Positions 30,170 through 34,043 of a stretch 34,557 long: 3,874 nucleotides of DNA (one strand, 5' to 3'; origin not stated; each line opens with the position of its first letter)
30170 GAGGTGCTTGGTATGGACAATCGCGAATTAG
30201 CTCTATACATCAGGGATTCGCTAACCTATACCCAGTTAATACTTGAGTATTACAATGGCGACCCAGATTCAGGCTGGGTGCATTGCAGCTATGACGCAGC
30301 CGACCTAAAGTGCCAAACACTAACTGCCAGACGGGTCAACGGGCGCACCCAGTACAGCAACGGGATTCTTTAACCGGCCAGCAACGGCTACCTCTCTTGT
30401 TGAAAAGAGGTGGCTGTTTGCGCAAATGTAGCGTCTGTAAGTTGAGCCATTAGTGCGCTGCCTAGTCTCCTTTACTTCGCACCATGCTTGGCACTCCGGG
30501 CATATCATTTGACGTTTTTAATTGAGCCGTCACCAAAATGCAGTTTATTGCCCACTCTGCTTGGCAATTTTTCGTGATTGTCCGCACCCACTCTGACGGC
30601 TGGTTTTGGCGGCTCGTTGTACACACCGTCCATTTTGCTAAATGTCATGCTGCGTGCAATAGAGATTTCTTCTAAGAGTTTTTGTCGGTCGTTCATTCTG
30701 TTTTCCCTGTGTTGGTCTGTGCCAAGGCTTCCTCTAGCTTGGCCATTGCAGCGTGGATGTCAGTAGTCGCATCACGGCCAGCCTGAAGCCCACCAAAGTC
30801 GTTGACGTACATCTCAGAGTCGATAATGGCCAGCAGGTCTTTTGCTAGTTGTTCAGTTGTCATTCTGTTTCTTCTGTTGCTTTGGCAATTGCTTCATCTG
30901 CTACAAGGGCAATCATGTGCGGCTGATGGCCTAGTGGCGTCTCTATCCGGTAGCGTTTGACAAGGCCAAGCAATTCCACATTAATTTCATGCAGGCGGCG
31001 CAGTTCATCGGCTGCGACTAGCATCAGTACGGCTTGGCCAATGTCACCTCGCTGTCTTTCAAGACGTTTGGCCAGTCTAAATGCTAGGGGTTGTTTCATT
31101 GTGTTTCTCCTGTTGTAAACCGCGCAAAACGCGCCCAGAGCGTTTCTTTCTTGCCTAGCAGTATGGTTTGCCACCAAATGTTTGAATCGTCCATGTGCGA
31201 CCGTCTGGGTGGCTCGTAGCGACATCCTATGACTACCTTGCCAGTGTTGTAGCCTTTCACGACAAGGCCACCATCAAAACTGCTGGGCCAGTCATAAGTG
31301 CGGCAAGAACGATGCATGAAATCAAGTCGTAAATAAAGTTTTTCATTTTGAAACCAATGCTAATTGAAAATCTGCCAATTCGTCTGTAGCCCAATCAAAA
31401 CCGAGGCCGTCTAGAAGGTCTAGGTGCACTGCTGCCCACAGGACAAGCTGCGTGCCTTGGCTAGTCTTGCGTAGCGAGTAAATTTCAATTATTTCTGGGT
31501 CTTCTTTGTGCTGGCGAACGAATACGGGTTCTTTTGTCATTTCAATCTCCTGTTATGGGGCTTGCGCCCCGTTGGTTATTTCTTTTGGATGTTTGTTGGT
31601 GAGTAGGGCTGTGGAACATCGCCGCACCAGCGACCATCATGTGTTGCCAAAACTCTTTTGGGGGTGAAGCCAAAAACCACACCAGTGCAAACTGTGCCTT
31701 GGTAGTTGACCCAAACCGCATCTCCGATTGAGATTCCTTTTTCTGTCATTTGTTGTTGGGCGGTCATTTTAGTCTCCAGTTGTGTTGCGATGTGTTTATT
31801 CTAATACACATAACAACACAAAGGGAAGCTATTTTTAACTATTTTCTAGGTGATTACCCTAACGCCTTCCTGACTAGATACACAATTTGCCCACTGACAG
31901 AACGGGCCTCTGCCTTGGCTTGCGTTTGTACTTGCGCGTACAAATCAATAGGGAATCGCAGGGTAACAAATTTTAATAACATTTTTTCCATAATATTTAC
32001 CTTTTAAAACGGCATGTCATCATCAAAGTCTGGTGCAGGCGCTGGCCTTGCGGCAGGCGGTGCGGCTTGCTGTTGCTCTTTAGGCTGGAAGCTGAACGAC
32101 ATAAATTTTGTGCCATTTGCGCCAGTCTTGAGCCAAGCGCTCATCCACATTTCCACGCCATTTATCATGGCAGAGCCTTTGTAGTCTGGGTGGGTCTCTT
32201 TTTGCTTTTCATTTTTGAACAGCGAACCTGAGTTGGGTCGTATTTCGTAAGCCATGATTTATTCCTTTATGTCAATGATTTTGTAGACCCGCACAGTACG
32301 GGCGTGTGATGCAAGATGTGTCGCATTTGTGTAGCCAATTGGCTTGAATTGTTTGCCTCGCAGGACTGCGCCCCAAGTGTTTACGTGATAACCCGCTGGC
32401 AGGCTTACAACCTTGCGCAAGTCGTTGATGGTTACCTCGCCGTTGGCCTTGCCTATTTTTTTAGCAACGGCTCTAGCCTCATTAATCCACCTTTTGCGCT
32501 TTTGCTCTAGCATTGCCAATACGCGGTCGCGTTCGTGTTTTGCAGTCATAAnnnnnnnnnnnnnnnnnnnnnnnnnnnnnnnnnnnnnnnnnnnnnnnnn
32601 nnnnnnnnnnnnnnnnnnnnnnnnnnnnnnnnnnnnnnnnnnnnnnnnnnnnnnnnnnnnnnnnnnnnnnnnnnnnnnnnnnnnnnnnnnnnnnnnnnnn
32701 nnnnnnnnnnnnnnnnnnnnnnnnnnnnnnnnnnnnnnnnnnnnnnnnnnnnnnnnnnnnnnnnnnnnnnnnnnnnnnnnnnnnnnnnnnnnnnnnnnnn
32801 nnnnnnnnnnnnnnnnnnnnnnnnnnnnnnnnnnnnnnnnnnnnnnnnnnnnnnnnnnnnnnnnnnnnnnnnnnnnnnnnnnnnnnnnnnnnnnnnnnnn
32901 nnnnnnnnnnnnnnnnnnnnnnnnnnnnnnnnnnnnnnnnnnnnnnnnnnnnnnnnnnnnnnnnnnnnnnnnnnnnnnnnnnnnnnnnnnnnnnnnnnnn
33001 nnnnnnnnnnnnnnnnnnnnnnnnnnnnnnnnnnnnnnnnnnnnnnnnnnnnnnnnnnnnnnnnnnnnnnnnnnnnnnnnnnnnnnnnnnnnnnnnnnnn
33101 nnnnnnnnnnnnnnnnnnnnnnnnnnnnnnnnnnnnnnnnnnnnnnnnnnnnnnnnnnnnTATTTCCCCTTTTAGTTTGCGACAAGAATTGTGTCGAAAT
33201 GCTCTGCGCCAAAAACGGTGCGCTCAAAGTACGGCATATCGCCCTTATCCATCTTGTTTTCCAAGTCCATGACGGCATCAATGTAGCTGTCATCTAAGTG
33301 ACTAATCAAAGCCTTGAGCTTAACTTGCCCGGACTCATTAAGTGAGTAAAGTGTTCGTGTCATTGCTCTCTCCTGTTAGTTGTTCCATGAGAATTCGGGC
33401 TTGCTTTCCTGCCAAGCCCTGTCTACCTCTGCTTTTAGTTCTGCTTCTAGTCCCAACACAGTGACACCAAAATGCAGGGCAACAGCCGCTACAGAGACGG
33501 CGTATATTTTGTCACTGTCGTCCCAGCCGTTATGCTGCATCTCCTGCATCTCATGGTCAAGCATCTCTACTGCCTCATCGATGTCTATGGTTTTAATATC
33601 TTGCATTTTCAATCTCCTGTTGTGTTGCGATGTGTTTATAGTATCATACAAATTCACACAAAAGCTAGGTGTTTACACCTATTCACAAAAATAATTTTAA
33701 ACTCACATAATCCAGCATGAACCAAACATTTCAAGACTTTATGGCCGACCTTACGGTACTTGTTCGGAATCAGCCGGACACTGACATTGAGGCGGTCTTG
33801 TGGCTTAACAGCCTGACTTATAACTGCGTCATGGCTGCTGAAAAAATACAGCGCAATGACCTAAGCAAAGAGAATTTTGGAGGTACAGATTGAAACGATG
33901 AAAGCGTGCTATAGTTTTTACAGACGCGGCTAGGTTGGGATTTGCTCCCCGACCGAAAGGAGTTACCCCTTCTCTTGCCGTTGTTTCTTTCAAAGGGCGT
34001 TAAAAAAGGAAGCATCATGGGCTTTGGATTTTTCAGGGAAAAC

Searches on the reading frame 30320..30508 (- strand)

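Call 10: search_protein_families(library=pfam, max_evalue=0.01, proteins=[window:30320-30508:-])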
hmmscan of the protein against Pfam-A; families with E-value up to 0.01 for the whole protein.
window:30320-30508:- (62 aa): 1 family
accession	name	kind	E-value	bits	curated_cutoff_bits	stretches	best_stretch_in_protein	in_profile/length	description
PF04606.18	Ogr_Delta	-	0.00039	20.7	26.3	1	3-39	2-41/47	Ogr/Delta-like zinc finger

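Call 11: search_protein_families(library=phrogs, max_evalue=0.01, proteins=[window:30320-30508:-])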
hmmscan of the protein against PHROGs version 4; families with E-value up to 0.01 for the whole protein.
window:30320-30508:- (62 aa): 1 family
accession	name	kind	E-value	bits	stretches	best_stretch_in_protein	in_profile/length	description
phrog_95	-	integration and excision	0.0094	15.6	1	1-34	377-408/651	integrase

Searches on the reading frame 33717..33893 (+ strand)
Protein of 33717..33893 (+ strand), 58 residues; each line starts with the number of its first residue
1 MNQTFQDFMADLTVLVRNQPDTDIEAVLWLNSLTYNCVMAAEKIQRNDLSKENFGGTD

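Call 15: search_protein_families(library=pfam, max_evalue=0.01, proteins=[window:33717-33893:+])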
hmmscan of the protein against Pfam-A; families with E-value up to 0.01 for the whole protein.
window:33717-33893:+ (58 aa): 0 families

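Call 20: find_related_loci(query=window:33717-33893:+, collection=viral_contigs, flank=3000)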
Query window:33717-33893:+ (58 aa) in viral_contigs; peptide patterns used: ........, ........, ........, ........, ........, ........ (x = any residue, [..] = any of these).
76 stretches matched a pattern; 5 encode a relative of the query (tblastn E <= 1e-3); 5 distinct loci.
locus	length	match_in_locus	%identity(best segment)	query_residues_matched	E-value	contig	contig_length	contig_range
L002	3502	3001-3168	77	1-56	9e-29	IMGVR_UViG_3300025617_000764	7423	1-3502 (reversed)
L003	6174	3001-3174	76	1-58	4e-27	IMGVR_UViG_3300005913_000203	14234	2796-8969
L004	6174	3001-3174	76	1-58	4e-27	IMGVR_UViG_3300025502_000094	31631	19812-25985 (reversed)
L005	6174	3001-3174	76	1-58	5e-27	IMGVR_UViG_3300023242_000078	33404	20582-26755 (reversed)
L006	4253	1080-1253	76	1-58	5e-27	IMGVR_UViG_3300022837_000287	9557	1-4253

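Call 63: find_homologous_proteins(query=window:33717-33893:+, max_evalue=0.001)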
Query window:33717-33893:+ (58 aa): 74 proteins with E <= 0.001 among 74 candidates.
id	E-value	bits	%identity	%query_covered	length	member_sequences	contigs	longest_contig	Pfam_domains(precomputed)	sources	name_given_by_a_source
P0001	1.5e-31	123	100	100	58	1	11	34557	-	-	-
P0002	2.3e-30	119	97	100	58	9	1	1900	-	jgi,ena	jgi:hypothetical protein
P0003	3.5e-27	110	90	100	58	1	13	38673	-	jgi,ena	jgi:hypothetical protein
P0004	5.0e-27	109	88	100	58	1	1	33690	-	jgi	jgi:hypothetical protein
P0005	6.8e-27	109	90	100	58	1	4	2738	-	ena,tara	tara:strand:- start:191 stop:367 length:177 start_codon:yes stop_codon:yes gene_type:complete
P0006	1.3e-26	108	88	100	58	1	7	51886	-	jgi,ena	jgi:hypothetical protein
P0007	1.8e-26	107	88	100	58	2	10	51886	-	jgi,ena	jgi:hypothetical protein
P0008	3.6e-26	106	88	100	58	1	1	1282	-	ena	-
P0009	3.7e-26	106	86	100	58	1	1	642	-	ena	-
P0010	5.1e-26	106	86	100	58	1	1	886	-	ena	-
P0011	7.1e-26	105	86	100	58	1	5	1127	-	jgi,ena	jgi:hypothetical protein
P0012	7.5e-26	105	86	100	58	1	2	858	-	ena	-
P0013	7.6e-26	105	86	100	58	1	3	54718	-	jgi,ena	jgi:hypothetical protein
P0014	2.0e-25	104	86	100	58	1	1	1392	-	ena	-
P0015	2.2e-25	104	84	100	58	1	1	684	-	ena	-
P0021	5.7e-25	103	84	100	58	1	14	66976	-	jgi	jgi:hypothetical protein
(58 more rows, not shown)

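Call 64: find_encoding_contigs(protein=P0021, flank=10000, max_places=3)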
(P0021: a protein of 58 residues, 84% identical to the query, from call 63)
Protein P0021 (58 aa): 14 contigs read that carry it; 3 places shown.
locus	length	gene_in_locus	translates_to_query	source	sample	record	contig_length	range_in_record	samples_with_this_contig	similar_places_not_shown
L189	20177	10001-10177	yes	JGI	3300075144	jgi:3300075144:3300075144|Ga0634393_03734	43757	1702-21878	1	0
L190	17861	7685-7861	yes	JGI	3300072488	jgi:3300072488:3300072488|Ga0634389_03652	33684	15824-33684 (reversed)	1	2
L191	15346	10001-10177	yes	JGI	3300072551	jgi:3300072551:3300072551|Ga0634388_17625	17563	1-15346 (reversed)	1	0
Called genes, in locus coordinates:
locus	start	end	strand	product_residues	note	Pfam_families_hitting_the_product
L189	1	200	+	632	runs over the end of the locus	?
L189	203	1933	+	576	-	PF13884:Peptidase_S74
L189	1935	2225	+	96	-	PF25590:DUF7936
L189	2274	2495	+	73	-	-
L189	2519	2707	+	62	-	-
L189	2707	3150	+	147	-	-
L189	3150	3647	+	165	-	-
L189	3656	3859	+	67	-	-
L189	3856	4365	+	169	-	PF05838:Glyco_hydro_108, PF09374:PG_binding_3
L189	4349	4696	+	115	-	-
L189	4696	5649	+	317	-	PF00149:Metallophos (weak)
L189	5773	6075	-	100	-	-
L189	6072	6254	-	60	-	-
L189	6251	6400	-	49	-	-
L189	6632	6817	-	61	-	-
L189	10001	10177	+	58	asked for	-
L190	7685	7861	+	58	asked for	-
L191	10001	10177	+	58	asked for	-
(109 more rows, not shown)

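Call 65: find_encoding_contigs(protein=P0013, flank=10000, max_places=2)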
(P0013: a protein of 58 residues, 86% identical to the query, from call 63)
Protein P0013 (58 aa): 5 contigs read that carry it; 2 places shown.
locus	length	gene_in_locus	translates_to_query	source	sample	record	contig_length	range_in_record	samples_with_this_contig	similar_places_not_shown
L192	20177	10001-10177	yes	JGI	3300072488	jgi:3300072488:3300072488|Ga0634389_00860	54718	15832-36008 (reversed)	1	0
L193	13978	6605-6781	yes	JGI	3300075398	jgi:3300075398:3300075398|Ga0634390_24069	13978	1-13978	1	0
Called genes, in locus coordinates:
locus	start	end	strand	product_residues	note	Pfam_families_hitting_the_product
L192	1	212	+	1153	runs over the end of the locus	PF13550:Phage-tail_3, PF00041:fn3 (faint)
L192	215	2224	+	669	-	PF13884:Peptidase_S74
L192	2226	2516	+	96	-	PF25590:DUF7936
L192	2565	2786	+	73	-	-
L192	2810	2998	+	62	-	-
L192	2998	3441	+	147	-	-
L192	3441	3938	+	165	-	-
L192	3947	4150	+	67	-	-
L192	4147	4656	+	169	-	PF05838:Glyco_hydro_108, PF09374:PG_binding_3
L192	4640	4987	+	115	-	-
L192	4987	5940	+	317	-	PF00149:Metallophos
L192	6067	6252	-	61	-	-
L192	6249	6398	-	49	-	-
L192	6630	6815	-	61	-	-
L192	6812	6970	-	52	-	-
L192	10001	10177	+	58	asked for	-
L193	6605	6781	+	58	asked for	-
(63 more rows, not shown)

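Call 75: predict_structure(alignment_id=A4)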
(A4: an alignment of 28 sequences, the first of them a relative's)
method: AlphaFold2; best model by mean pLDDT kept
length: 58 residues; sequences in the alignment: 28
mean_pLDDT: 85.9   pTM: 0.64
mean pLDDT of the five models: 85.9, 85.7, 84.6, 77.3, 74.5
residues with pLDDT >= 90: 37; 70-90: 11; 50-70: 8; < 50: 2
segments of 3 or more residues with pLDDT < 50: none
pLDDT, mean of each block of 10 residues (from residue 1): 88 92 96 94 83 54
secondary structure, 60 per line:
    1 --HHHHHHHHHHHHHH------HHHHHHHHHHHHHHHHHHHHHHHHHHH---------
elements in order: H3-16 H23-49

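Call 79: fold_search(model_id=the predicted structure, library=pdb)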
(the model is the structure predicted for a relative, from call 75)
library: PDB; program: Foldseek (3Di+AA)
matches with E <= 10: 70; with E <= 0.001: 0
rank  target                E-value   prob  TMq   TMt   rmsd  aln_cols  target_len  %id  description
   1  1xdx_MODEL_1_A        2.8e+00  0.18  0.41  0.25   6.3        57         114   12  Solution Structure of the Tctex1 Light Chain From Chlamydomonas Inner Dynein Arm I1 (released 2005-03-01)
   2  9g6k_Lg               3.0e+00  0.16  0.43  0.17   5.7        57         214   18  LSU structure derived from the LSU sample of the mitoribosome from T. gondii. (released 2024-12-11)
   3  9w2u_K                3.0e+00  0.13  0.39  0.28   5.7        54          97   18  Cryo-EM structure of complex I on the bovine heart submitochondrial particles, open (released 2026-04-01)
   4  9i05_Au               3.2e+00  0.15  0.43  0.17   5.8        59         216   19  Cryo-EM structure of the large subunit of the mitochondrial ribosome from Toxoplasma gondii (released 2025-06-11)
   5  5l8r_F                4.2e+00  0.16  0.40  0.20   3.1        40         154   12  The structure of plant photosystem I super-complex at 2.6 angstrom resolution. (released 2017-03-15)
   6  6xp5_H                4.2e+00  0.15  0.51  0.25   6.2        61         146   18  Head-Middle module of Mediator (released 2021-03-03)
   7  9e7y_D                4.2e+00  0.13  0.47  0.04   6.9        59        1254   15  De Novo Mycobacterium tuberculosis transcription initiation promoter complex with 7-mer RNA and disordered Beta' Lid e (released 2025-10-01)
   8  8txr_d                4.5e+00  0.21  0.56  0.55   3.9        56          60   11  E. coli ExoVII(H238A) (released 2024-01-31)
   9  3aai_D                4.5e+00  0.20  0.53  0.43   3.9        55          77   11  X-ray crystal structure of CsoR from Thermus thermophilus HB8 (released 2010-04-28)
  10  8brm_Li               4.5e+00  0.12  0.45  0.24   6.8        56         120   11  Giardia ribosome in POST-T state, no E-site tRNA (A6) (released 2023-03-15)
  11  6q9b_4L               4.8e+00  0.28  0.64  0.42   3.9        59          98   15  CI Membrane Arm focused refinement from Ovine respiratory SC I+III2 (released 2019-08-21)
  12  6wa9_M                4.8e+00  0.25  0.57  0.53   3.2        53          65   13  Structure of the Chlamydia pneumoniae CdsV and CdsO protein complex (released 2020-09-30)
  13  7dkz_F                5.1e+00  0.14  0.39  0.20   3.1        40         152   12  Structure of plant photosystem I-light harvesting complex I supercomplex (released 2021-03-31)
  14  6dlm_B                5.5e+00  0.16  0.53  0.45   3.7        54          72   11  DHD127 (released 2018-12-19)
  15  6h48                  5.5e+00  0.14  0.45  0.38   4.6        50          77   14  A polyamorous repressor: deciphering the evolutionary strategy used by the phage-inducible chromosomal islands to spread (released 2019-08-28)
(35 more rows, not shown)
